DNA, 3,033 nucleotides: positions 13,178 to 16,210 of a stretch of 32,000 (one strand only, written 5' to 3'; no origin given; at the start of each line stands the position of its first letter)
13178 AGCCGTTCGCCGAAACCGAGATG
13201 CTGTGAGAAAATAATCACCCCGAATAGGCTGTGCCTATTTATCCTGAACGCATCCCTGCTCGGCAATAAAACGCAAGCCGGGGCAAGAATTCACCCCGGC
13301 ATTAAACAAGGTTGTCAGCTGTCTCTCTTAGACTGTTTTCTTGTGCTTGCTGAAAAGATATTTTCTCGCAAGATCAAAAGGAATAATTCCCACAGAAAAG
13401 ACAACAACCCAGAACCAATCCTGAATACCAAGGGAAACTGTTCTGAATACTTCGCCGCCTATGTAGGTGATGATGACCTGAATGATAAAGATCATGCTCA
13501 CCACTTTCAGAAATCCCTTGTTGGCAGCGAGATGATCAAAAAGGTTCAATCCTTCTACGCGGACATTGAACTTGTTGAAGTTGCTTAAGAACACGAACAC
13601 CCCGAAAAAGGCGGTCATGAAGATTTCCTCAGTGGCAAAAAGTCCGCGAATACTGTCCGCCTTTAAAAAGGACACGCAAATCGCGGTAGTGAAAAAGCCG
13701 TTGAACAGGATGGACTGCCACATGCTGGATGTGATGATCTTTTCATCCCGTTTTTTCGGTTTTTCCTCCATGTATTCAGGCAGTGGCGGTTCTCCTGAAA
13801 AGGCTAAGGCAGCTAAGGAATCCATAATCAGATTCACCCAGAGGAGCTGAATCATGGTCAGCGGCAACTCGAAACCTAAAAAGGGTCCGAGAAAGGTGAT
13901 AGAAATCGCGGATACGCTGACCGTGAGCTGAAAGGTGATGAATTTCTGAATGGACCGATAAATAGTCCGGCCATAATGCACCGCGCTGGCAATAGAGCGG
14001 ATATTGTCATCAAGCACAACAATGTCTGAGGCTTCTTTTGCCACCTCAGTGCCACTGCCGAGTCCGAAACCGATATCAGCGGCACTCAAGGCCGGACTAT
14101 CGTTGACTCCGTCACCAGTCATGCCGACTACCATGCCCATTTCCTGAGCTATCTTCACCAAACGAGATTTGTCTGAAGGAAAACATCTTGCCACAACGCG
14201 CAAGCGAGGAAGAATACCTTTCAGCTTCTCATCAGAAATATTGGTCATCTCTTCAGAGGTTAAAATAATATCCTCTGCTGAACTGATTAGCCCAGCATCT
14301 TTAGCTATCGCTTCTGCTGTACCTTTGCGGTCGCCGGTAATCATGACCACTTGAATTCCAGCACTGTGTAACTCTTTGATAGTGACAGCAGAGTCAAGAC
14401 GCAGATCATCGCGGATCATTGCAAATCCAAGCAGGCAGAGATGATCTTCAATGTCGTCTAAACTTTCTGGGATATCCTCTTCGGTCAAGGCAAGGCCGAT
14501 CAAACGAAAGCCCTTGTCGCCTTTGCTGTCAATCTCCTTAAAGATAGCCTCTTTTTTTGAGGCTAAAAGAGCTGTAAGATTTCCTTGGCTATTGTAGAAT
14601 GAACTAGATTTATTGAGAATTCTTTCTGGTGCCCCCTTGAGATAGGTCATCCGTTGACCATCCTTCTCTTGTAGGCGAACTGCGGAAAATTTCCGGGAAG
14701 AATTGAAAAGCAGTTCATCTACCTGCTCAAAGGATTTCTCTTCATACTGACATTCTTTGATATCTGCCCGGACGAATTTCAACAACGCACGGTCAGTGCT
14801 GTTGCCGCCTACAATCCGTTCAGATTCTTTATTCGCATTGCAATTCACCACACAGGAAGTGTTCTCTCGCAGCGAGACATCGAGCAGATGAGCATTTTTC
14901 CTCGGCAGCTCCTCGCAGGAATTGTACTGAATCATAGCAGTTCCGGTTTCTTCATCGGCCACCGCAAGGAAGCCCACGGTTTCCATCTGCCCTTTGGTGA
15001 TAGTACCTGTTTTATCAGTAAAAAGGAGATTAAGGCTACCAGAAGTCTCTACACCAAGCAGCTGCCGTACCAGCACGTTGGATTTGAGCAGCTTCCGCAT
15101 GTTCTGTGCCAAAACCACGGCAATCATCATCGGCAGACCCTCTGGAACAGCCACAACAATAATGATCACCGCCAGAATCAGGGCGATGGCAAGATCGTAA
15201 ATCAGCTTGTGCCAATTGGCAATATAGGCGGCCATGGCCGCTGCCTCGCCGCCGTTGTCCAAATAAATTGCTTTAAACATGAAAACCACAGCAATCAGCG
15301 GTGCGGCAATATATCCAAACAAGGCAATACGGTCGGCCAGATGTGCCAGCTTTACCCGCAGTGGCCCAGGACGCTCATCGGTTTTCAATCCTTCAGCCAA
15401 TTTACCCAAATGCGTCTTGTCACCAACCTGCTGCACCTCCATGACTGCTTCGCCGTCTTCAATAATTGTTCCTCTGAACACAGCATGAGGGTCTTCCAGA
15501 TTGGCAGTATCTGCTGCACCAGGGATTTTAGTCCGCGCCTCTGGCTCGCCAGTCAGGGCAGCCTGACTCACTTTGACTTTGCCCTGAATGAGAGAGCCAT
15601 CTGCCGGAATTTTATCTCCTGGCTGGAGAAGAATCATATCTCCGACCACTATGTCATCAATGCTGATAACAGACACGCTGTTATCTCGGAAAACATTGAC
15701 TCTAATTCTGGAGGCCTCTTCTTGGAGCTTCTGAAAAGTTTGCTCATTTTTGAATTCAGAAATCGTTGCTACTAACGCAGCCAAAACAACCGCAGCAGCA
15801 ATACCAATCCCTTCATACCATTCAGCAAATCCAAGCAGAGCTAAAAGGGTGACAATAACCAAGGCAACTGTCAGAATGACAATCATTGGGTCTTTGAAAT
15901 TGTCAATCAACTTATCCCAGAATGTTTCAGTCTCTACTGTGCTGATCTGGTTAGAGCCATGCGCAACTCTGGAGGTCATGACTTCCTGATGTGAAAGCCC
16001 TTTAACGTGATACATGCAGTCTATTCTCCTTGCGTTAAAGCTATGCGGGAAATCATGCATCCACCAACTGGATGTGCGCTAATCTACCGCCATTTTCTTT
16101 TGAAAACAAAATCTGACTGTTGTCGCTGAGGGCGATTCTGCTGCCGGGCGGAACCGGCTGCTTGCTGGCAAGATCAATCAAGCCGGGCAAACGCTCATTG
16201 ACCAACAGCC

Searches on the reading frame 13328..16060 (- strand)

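Call 3: search_protein_families(library=pfam, proteins=[window:13328-16060:-], max_evalue=0.1)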
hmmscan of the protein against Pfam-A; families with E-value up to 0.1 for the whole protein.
window:13328-16060:- (910 aa): 6 families
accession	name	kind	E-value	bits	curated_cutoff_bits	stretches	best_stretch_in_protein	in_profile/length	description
PF00689.26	Cation_ATPase_C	-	3.3e-39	134.9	27.3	1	731-902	1-175/175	Cation transporting ATPase, C-terminus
PF00122.25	E1-E2_ATPase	-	1.5e-35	122.8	28.1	1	118-326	4-180/181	E1-E2 ATPase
PF13246.12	Cation_ATPase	-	7e-15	55.3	21.7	1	410-487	12-90/91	Cation transport ATPase (P-type)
PF00702.32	Hydrolase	-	2.8e-13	51.1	26.4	1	345-662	3-191/191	haloacid dehalogenase-like hydrolase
PF00690.31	Cation_ATPase_N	-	8.3e-11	41.8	20.4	1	20-69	19-68/69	Cation transporter/ATPase, N-terminus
PF08282.18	Hydrolase_3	-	0.0092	16.2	20.9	1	648-693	209-254/255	haloacid dehalogenase-like hydrolase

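Call 98: search_protein_families(library=padloc, proteins=[window:13328-16060:-], max_evalue=0.001)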
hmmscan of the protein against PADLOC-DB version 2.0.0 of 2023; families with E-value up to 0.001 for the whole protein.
window:13328-16060:- (910 aa): 0 families
